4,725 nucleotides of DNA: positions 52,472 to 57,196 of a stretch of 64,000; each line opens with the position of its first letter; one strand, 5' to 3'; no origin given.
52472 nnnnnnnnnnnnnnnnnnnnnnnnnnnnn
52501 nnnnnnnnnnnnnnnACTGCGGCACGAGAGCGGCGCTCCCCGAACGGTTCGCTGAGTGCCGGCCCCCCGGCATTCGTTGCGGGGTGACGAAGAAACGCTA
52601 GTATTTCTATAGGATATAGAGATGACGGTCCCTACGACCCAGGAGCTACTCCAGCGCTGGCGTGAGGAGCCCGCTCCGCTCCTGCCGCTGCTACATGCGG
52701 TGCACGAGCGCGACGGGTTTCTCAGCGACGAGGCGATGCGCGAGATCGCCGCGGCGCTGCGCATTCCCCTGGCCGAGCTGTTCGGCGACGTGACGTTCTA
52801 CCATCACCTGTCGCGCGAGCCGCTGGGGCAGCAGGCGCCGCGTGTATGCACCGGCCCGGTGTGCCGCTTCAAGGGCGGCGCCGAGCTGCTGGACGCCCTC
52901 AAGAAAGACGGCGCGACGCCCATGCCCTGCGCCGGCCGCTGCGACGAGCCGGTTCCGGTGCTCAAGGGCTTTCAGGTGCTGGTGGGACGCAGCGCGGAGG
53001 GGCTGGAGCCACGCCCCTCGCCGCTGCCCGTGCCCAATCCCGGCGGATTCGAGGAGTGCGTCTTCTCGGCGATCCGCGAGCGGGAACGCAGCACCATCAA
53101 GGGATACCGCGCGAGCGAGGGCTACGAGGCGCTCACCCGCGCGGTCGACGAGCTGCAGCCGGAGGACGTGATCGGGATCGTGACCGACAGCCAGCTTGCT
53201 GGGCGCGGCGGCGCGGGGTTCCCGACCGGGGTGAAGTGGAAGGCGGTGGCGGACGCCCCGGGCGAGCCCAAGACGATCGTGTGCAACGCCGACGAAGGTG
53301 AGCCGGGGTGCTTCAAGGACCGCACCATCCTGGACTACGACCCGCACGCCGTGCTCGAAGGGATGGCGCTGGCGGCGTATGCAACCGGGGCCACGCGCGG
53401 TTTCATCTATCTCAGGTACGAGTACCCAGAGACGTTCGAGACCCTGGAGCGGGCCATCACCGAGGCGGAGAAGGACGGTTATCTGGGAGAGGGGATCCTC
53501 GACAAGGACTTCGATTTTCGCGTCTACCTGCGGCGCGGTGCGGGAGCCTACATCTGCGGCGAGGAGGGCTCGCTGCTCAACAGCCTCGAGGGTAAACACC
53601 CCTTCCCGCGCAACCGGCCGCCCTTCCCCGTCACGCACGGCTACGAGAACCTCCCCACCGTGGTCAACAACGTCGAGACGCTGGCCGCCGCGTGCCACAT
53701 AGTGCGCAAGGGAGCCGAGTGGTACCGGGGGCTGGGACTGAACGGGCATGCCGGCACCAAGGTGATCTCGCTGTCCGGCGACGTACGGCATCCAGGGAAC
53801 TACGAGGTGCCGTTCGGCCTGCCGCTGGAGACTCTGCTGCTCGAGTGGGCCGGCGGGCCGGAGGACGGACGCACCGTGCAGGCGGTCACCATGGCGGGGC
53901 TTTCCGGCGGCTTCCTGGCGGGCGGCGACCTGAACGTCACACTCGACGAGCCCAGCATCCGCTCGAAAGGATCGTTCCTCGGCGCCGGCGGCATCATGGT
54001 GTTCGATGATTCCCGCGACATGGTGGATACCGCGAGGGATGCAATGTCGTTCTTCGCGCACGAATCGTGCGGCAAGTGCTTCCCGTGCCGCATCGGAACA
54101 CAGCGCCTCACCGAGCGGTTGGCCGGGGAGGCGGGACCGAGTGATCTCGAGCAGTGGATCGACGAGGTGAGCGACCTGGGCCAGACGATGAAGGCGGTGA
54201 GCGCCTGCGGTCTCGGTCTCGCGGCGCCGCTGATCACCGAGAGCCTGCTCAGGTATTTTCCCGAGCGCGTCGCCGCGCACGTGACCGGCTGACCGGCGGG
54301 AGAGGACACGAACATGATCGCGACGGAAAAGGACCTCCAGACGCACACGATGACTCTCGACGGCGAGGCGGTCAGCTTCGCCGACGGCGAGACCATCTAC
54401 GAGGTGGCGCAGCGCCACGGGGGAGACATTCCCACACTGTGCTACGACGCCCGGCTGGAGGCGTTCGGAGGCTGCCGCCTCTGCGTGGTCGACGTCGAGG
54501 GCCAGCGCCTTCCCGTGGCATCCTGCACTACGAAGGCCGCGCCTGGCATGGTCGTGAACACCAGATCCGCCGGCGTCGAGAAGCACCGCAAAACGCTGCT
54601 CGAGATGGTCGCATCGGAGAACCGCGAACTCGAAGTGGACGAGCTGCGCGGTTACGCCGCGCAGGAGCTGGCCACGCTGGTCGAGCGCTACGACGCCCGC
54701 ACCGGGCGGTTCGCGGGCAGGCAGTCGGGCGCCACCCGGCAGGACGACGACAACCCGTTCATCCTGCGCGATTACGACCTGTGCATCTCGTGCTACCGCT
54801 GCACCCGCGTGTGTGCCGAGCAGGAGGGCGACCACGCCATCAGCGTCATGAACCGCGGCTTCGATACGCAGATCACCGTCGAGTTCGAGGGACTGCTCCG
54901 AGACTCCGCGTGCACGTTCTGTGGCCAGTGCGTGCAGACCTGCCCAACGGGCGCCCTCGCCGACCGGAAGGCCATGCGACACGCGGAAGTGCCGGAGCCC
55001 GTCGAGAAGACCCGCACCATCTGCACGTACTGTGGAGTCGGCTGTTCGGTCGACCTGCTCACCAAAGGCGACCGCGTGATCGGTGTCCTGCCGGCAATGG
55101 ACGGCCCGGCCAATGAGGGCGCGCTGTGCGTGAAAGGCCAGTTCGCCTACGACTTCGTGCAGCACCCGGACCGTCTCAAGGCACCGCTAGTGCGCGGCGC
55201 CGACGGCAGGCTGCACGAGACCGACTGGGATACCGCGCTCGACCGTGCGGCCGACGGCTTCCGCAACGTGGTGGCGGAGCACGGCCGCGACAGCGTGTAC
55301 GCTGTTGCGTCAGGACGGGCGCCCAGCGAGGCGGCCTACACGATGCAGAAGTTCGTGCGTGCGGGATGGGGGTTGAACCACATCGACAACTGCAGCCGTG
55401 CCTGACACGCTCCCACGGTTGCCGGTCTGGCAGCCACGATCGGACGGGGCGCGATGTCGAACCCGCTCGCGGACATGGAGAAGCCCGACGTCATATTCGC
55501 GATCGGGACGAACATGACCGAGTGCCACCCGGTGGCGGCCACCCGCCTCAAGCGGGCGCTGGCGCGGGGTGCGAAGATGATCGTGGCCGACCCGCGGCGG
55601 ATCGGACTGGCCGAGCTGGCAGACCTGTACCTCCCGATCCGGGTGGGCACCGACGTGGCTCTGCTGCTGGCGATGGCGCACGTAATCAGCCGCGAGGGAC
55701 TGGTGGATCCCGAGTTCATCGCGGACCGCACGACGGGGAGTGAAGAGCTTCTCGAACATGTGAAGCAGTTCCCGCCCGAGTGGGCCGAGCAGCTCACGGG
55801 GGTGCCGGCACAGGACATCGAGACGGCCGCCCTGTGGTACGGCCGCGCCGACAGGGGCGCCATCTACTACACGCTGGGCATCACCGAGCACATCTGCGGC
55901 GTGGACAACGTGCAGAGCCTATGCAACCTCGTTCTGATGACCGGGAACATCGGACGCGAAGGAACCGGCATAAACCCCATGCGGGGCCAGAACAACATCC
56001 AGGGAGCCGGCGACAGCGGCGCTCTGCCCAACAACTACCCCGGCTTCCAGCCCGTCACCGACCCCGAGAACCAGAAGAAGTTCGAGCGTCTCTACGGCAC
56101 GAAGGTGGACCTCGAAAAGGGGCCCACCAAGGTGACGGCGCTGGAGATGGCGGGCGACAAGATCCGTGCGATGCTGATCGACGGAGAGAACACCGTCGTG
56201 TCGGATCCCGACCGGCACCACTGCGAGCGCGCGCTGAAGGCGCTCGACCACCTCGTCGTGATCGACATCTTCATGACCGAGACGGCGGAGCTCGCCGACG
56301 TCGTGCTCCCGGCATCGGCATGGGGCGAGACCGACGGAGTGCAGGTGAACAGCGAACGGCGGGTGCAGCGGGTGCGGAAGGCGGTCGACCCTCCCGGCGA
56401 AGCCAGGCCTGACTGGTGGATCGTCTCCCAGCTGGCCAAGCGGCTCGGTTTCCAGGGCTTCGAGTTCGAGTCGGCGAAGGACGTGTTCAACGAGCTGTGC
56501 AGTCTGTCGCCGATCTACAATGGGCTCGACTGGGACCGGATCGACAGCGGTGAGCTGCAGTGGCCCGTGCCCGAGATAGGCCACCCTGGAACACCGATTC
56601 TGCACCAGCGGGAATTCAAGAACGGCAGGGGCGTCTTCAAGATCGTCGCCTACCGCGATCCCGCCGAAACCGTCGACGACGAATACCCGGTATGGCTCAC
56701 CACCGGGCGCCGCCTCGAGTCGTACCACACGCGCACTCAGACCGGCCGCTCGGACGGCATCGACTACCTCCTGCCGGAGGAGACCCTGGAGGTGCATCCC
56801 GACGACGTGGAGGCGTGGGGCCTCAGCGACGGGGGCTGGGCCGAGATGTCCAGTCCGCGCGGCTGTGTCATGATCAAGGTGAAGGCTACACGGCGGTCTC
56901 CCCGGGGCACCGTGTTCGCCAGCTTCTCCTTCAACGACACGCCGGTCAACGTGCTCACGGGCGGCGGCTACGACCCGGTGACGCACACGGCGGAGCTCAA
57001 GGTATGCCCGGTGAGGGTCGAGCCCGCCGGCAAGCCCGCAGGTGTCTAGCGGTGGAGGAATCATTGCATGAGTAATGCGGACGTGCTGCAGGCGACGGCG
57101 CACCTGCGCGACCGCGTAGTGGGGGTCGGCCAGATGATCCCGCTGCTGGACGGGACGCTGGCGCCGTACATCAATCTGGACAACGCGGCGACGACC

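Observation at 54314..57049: The 'split' formate dehydrogenase is one selenoprotein gene: in-frame UGA at codon 364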

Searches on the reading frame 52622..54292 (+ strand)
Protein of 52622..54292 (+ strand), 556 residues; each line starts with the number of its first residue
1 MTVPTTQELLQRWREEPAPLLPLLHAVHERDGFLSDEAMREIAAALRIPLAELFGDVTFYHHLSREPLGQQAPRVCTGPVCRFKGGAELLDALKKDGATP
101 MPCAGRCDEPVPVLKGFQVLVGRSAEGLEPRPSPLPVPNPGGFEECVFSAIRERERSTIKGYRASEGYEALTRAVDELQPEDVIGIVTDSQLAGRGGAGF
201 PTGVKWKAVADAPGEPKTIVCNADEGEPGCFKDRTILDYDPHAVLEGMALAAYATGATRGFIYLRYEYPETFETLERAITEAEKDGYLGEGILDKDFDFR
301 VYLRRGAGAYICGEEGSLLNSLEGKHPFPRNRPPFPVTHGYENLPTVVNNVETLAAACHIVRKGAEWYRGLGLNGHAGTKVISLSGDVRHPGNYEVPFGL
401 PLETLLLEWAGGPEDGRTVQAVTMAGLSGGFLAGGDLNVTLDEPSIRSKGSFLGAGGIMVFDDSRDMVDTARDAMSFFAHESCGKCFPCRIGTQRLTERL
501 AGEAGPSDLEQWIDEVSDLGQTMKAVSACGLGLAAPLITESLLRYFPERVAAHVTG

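Call 10: search_protein_families(library=pfam, proteins=[window:52622-54292:+])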
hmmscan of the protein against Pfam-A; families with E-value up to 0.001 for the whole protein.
window:52622-54292:+ (556 aa): 4 families
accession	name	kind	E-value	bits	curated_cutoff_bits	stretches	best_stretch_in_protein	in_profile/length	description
PF01512.22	Complex1_51K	-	3.9e-46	157.1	31.2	1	187-356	1-147/150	Nuo51 FMN-binding domain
PF10589.14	NADH_4Fe-4S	-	3e-21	75.5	23.5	1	469-553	1-85/85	NADH-ubiquinone oxidoreductase-F iron-sulfur binding region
PF01257.25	2Fe-2S_thioredx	-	1.7e-17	64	24.8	1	7-96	2-91/145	Thioredoxin-like [2Fe-2S] ferredoxin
PF10531.15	SLBB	-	1.6e-06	28.3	27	1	382-417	2-37/55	SLBB domain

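Call 56: search_solved_structures(query=window:52622-54289:+, max_evalue=1e-20)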
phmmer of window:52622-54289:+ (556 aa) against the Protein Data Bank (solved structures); distinct sequences matched with E-value up to 1e-20: 61 (the best 60 are shown).
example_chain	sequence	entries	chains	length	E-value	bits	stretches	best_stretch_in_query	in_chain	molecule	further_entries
9n5u_B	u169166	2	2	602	1.1e-113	384.1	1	158-556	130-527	NfnB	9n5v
7t2r_B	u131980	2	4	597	2.9e-107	362.9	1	154-554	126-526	NiFe hydrogenase subunit B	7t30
7q4w_B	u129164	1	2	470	6.7e-105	355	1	161-554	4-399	Iron hydrogenase HydB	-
7q4v_B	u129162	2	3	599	8e-105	354.8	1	159-554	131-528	Iron hydrogenase HydB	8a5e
8oh5_B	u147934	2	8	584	7.1e-104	351.7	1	158-554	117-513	NAD-reducing hydrogenase subunit HoxF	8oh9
9bov_B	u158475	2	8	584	8.4e-103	348.1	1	159-554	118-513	NADH dehydrogenase (Quinone)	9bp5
7p5h_B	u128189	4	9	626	2.6e-101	343.2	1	147-556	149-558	Fe-hydrogenase, subunit beta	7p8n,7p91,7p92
8a6t_B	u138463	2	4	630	1e-97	331.3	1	157-554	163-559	Electron bifurcating hydrogenase subunit HydB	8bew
2fug_1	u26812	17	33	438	5.7e-97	328.9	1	143-550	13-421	NADH-quinone oxidoreductase chain 1 | NADH-QUINONE OXIDOREDUCTASE SUBUNIT 1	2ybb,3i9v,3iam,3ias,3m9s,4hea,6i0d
6vw7_B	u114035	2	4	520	2.3e-96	326.9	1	145-549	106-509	NAD-dependent formate dehydrogenase beta subunit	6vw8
7e5z_B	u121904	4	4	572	2.9e-96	326.6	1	15-548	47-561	Tungsten-containing formate dehydrogenase beta subunit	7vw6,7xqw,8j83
6q9c_B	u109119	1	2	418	1e-95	324.7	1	157-549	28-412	NADH-quinone oxidoreductase subunit F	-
7q5y_C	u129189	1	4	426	1.1e-95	324.7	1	157-549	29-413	NADH-quinone oxidoreductase subunit F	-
9fe7_B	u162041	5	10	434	1.1e-95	324.6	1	157-549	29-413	NADH-quinone oxidoreductase subunit F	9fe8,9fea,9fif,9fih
6hl2_B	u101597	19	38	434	1.2e-95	324.6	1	157-549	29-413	NADH-quinone oxidoreductase subunit F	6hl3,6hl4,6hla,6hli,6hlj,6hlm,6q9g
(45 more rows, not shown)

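Call 63: search_protein_families(library=ncbifam, proteins=[window:52622-54289:+], max_evalue=0.00001)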
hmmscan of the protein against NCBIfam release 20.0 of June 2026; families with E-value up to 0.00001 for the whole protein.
window:52622-54289:+ (556 aa): 13 families
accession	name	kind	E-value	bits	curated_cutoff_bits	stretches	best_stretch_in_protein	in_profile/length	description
TIGR01959.1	nuoF_fam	equivalog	7.9e-130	432.9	558.65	1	148-554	3-410/410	NADH-quinone oxidoreductase subunit NuoF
NF010120.0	PRK13596.1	equivalog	9.1e-100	334.2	389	1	146-552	7-415/433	NADH-quinone oxidoreductase subunit NuoF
NF008436.0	PRK11278.1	equivalog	2.6e-97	326.5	749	1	157-554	25-426/448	NADH-quinone oxidoreductase subunit NuoF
NF004638.0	PRK05988.1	equivalog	1.8e-16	60.3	198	1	4-95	12-103/159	formate dehydrogenase subunit gamma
NF005747.0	PRK07571.1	equivalog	4.7e-16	58.9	224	1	11-95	30-114/173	bidirectional hydrogenase complex protein HoxE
NF005722.0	PRK07539.1-2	equivalog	1.3e-14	54.5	141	1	11-95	18-102/157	NADH-quinone oxidoreductase subunit NuoE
NF005721.0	PRK07539.1-1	equivalog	7.6e-14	51.6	308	1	6-95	34-123/292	NADH-quinone oxidoreductase subunit NuoE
TIGR01958.1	nuoE_fam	subfamily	1.4e-12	48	142.4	1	16-95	14-93/148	NADH-quinone oxidoreductase subunit NuoE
NF003454.1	PRK05035.1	equivalog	7.2e-12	44.6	345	1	174-426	117-331/556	electron transport complex subunit RsxC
TIGR04481.1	PR_assoc_PrdC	equivalog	5.2e-10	38.7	490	1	180-282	73-171/425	proline reductase-associated electron transfer protein PrdC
TIGR01945.1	rnfC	subfamily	1.1e-09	37.4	245.95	1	173-282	114-221/435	RnfABCDGE type electron transport complex subunit C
NF005724.0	PRK07539.1-4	equivalog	1.7e-08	34.6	280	1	20-95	42-118/240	NADH-quinone oxidoreductase subunit NuoE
NF005725.0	PRK07539.1-5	equivalog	2.4e-08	33.8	220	1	18-95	39-117/174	NADH-quinone oxidoreductase subunit NuoE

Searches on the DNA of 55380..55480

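Call 54: search_rna_families(source=window, start=55380, end=55480, threshold=evalue, max_evalue=10, show_alignments=3)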
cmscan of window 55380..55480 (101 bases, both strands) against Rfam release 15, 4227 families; matches with E-value up to 10: 4.
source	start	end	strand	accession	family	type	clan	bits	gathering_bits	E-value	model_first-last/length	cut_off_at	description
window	55400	55458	+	RF01989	SECIS_3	Cis-reg;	-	52.8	63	3.7e-12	1-59/59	no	Selenocysteine insertion sequence 3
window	55398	55452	+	RF01988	SECIS_2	Cis-reg;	-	32.2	70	2.6e-05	1-55/55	no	Selenocysteine insertion sequence 2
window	55392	55477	+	RF04311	dauA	Cis-reg;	-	15.4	45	2.1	1-88/88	no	dauA ncRNA motif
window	55400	55462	-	RF03207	mir-3960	Gene; miRNA;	-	14.9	73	6.2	1-73/73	no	mir-3960 microRNA precursor family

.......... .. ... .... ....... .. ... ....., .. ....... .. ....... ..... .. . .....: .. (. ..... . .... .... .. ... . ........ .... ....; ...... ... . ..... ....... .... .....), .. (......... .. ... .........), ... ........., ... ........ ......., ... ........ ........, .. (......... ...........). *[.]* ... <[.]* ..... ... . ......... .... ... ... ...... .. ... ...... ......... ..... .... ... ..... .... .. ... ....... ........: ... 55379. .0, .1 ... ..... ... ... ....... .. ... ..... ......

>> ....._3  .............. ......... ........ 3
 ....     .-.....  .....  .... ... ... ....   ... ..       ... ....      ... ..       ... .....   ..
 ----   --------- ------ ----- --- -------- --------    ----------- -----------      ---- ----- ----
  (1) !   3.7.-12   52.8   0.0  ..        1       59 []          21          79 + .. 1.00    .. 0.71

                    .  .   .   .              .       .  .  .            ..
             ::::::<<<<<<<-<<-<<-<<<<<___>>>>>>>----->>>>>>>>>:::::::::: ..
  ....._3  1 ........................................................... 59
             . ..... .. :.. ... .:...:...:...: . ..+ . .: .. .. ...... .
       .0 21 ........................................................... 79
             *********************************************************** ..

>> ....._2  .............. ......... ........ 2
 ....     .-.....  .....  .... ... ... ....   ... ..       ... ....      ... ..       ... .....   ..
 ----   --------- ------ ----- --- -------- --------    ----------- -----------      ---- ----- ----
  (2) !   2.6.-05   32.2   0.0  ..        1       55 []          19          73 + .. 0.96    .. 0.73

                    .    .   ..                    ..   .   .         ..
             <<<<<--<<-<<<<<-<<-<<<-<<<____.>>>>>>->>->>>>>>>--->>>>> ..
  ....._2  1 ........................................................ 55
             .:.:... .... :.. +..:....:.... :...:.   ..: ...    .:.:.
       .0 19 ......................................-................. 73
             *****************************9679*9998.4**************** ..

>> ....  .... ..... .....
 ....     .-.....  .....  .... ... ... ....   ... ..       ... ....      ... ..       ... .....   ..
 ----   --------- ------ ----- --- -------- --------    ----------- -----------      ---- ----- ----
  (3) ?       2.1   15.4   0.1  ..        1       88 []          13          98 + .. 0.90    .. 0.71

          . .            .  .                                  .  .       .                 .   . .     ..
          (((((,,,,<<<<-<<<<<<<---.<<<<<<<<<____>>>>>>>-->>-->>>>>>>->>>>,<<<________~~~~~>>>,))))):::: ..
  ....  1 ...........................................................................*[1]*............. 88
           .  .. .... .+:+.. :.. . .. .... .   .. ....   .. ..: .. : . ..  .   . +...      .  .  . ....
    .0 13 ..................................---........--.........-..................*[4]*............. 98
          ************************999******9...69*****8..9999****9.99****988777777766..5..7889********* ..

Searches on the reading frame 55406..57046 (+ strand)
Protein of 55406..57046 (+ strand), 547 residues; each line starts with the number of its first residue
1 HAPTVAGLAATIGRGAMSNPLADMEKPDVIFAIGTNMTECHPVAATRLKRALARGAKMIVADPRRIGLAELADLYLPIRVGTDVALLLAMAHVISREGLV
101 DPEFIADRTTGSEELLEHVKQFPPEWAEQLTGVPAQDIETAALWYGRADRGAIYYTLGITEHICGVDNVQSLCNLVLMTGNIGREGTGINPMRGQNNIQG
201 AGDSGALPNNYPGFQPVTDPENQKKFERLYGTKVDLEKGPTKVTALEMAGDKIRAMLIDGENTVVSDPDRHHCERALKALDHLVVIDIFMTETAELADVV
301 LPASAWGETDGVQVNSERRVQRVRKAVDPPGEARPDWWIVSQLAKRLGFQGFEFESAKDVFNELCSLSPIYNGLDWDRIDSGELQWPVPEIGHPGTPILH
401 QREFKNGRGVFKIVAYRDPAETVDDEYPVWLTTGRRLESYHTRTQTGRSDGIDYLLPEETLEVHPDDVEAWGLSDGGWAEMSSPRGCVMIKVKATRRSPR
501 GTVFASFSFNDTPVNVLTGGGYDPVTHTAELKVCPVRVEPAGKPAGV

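Call 35: search_protein_representatives(protein=window:55406-57046:+)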
Query: 547 residues. Proteins with E-value up to 0.001 (for the whole library): 25164; up to 1e-10: 11084; up to 1e-30: 2006. The best 150 are listed.
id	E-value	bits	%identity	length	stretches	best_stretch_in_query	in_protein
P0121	3.4e-287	970.0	78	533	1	17-546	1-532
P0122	1.2e-147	509.3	75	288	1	256-541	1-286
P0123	5.5e-147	507.2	46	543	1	5-543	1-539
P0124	4.3e-146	504.3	47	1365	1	1-541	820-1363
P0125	3.5e-145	501.3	47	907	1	1-539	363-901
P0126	2.9e-144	498.2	45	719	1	17-542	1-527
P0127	2.6e-141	488.5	45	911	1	1-544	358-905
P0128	3.4e-141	488.1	46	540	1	17-541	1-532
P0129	1.4e-139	482.8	44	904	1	1-543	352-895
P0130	5.8e-139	480.7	45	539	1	12-542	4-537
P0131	1.3e-138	479.6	44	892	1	1-539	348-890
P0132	1.2e-136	473.1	45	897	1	1-540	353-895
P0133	5.9e-136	470.8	45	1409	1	1-541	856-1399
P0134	1.1e-135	469.9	43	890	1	1-540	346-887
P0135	1.2e-135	469.8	45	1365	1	1-539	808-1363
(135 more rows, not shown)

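Call 65: find_encoding_contigs(protein=P0127, flank=3000, max_places=2)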
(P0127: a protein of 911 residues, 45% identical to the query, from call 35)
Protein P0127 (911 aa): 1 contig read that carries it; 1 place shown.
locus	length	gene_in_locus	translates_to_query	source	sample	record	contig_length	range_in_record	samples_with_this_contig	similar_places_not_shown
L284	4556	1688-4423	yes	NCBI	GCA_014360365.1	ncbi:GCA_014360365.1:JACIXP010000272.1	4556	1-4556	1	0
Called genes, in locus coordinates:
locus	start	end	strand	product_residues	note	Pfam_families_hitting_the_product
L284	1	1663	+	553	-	PF10589:NADH_4Fe-4S, PF14691:Fer4_20, PF00070:Pyr_redox (faint), PF00890:FAD_binding_2 (faint), PF01266:DAO (faint), PF07992:Pyr_redox_2, PF13450:NAD_binding_8, PF13738:Pyr_redox_3 (weak), +2 more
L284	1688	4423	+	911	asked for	PF13510:Fer2_4, PF10588:NADH-G_4Fe-4S_3, PF22117:Fer4_Nqo3 (weak), PF12838:Fer4_7 (weak), PF13183:Fer4_8 (weak), PF04879:Molybdop_Fe4S4, PF00384:Molybdopterin, PF01568:Molydop_binding, +2 more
